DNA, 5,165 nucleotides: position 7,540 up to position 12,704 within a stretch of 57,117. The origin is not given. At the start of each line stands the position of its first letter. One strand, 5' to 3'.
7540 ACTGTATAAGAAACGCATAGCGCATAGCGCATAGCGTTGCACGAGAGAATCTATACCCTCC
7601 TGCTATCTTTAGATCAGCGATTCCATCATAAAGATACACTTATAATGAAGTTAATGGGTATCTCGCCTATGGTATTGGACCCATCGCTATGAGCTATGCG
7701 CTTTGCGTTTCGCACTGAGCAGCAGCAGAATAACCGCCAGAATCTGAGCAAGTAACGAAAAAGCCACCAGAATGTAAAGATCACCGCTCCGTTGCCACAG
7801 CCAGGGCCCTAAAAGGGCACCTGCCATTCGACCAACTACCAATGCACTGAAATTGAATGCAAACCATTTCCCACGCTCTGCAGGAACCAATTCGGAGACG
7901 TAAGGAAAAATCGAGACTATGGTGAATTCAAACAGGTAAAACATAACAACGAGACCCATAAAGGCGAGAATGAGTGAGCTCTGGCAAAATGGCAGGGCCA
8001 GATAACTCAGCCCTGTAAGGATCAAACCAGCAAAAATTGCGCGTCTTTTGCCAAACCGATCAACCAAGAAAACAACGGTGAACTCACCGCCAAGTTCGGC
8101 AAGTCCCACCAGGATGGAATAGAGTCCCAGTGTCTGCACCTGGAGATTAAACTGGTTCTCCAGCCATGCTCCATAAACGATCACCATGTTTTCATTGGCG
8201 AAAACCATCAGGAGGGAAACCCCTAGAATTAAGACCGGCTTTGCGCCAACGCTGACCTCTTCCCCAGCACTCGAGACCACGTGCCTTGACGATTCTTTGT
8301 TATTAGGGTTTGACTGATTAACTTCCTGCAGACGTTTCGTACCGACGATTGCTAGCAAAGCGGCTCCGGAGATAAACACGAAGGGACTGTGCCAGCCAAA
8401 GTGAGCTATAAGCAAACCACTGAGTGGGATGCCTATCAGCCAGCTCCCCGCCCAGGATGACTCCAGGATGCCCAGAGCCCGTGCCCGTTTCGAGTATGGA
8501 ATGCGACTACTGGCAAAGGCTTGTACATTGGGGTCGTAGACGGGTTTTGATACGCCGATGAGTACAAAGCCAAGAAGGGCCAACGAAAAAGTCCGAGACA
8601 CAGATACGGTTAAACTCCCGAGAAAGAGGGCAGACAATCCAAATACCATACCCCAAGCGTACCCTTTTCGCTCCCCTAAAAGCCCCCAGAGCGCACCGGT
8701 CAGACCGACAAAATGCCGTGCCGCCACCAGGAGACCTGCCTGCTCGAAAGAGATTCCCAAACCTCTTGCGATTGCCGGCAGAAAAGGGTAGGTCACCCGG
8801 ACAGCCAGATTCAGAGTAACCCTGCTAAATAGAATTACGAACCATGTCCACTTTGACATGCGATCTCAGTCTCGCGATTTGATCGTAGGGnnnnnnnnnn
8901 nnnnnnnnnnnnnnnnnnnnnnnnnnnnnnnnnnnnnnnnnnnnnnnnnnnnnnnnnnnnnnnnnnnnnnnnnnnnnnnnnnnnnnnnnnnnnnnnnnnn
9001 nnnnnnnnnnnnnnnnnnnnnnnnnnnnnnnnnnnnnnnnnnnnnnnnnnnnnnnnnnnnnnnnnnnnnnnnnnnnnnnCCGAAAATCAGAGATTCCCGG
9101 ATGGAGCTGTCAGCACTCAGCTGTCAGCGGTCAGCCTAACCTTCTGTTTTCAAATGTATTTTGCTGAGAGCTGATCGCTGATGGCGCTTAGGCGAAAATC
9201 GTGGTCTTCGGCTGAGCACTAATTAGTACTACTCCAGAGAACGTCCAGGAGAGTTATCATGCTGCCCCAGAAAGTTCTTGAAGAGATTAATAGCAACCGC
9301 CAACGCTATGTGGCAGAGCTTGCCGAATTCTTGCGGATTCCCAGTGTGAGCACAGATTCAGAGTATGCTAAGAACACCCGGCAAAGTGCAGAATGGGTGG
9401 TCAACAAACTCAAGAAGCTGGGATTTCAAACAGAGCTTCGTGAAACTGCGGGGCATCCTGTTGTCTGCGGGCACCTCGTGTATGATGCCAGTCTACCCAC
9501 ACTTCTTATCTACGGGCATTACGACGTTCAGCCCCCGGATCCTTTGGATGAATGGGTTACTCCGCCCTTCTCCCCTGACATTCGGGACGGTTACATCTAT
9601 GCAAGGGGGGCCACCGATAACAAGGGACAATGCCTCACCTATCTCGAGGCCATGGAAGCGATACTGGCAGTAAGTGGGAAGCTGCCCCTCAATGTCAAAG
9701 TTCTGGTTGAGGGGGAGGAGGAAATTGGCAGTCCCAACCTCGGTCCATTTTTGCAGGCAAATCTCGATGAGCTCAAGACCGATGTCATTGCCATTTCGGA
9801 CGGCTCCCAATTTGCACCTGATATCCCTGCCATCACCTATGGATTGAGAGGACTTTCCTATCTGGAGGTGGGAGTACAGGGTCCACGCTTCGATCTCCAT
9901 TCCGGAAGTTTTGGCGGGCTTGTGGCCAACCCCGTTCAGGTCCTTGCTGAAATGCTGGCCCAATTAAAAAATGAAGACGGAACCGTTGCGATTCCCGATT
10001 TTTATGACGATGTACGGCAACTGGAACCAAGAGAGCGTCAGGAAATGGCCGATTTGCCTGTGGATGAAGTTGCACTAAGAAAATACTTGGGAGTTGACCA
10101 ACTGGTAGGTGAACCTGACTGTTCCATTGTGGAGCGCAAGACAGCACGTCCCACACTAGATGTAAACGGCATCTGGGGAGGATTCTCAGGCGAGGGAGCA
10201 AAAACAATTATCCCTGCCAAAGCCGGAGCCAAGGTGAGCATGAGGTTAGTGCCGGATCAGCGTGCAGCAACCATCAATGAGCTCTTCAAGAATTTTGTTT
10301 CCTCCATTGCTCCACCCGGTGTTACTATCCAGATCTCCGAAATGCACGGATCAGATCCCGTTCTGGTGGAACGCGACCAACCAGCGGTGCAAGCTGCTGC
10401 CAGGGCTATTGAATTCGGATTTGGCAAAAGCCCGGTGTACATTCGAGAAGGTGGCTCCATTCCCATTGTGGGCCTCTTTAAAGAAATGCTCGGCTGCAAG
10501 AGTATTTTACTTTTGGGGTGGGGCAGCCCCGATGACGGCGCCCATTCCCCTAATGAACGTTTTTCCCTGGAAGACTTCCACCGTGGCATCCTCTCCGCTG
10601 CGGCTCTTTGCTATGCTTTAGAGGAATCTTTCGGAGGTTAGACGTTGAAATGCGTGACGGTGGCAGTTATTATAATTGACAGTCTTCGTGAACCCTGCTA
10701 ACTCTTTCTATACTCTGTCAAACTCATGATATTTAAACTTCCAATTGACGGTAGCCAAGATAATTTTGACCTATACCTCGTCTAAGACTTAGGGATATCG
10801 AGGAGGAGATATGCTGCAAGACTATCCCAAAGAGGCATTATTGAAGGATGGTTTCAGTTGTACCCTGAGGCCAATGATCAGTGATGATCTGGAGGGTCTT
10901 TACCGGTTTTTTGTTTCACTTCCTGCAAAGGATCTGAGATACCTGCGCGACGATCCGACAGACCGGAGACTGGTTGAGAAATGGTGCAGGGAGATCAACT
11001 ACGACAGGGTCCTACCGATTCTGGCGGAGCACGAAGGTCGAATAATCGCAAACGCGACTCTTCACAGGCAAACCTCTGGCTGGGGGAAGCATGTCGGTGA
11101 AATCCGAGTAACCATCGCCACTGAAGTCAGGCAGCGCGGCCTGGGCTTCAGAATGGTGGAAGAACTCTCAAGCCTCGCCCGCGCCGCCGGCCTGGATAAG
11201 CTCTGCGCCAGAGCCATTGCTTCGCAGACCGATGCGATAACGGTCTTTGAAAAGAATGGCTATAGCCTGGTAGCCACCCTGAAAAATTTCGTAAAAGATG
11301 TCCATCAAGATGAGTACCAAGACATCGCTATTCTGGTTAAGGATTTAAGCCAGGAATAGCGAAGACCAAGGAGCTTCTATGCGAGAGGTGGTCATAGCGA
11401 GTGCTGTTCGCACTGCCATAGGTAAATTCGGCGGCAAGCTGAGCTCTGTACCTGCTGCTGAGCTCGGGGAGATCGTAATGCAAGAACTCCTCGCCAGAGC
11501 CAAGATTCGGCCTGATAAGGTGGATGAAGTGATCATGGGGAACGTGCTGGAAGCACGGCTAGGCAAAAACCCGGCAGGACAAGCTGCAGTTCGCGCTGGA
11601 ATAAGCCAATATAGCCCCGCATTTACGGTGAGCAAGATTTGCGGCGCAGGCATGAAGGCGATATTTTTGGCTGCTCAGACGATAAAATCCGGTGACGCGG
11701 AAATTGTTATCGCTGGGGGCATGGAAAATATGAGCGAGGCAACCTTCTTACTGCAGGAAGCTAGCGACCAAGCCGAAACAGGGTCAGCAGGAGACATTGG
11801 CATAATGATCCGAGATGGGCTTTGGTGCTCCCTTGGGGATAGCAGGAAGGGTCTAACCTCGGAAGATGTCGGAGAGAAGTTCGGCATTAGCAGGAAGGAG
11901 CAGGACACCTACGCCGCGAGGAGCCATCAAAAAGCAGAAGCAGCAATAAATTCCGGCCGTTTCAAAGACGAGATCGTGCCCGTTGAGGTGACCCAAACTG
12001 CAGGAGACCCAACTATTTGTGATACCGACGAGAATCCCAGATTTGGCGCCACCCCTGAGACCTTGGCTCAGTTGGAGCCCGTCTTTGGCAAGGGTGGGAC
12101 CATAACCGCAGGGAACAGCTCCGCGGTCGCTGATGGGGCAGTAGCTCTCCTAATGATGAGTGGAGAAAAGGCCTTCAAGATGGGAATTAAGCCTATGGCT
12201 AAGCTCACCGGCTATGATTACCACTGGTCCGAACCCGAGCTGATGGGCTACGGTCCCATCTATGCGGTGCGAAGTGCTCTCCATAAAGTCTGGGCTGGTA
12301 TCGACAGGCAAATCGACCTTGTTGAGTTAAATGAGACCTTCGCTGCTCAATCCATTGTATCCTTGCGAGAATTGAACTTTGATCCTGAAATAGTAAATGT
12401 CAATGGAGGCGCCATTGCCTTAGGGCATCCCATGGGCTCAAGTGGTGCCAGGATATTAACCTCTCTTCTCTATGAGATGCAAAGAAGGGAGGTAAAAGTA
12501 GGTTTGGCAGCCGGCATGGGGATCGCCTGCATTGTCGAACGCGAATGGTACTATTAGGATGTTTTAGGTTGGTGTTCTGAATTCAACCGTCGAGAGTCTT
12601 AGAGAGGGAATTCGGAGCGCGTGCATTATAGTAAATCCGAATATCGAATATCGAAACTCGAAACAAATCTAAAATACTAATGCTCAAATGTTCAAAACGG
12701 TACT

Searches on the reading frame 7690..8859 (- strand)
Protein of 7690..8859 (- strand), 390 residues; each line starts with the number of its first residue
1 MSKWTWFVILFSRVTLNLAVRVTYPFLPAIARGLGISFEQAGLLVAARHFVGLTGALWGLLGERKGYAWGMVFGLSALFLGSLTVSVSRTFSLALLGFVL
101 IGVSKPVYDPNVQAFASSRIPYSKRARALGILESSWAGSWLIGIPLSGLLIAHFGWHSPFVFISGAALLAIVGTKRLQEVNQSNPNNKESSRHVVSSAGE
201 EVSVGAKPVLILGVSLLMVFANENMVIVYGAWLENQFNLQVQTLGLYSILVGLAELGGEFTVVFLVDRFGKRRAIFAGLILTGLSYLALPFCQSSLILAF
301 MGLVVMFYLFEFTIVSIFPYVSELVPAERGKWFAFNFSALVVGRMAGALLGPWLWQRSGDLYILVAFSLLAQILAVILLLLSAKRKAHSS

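Call 49: search_protein_families(library=pfam, proteins=[window:7690-8859:-], max_evalue=0.00001)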
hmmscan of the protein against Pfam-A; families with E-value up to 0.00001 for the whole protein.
window:7690-8859:- (390 aa): 2 families
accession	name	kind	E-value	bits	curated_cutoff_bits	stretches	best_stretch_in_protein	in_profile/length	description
PF07690.21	MFS_1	-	1.2e-40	140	33.4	2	11-218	3-214/347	Major Facilitator Superfamily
PF00083.30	Sugar_tr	-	1.9e-07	30.8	22.3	1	177-376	224-431/452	Sugar (and other) transporter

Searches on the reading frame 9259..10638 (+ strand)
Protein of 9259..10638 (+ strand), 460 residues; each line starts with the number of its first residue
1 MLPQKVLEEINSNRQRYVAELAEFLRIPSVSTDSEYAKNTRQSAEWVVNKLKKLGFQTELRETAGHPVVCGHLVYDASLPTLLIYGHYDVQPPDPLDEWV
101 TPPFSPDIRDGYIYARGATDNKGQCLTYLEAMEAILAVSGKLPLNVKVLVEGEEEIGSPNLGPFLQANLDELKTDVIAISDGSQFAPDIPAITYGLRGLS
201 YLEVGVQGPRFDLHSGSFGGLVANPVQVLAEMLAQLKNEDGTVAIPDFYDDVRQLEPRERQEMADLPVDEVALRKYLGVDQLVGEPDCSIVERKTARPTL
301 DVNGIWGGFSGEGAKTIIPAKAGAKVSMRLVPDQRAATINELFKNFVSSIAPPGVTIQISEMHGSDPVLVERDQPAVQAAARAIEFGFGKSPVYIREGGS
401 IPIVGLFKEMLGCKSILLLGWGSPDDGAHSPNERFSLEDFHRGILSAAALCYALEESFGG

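Call 49: search_protein_families(library=pfam, proteins=[window:9259-10638:+], max_evalue=0.00001)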
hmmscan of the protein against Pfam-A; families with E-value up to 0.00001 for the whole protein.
window:9259-10638:+ (460 aa): 2 families
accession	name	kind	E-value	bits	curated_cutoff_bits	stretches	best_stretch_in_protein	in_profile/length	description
PF01546.33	Peptidase_M20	-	2.2e-33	116.4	24.6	1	83-449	1-202/206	Peptidase family M20/M25/M40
PF07687.19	M20_dimer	-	2.2e-15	56.9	21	1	194-354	1-106/107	Peptidase dimerisation domain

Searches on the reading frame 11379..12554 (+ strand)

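Call 49: search_protein_families(library=pfam, proteins=[window:11379-12554:+], max_evalue=0.00001)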
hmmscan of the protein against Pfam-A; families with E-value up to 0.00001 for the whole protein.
window:11379-12554:+ (392 aa): 2 families
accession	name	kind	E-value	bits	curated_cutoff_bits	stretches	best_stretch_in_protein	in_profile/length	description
PF00108.29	Thiolase_N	-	3.8e-90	302.2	26.4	1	4-262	1-259/260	Thiolase, N-terminal domain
PF02803.24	Thiolase_C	-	6.6e-35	119.9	27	1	271-387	2-122/123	Thiolase, C-terminal domain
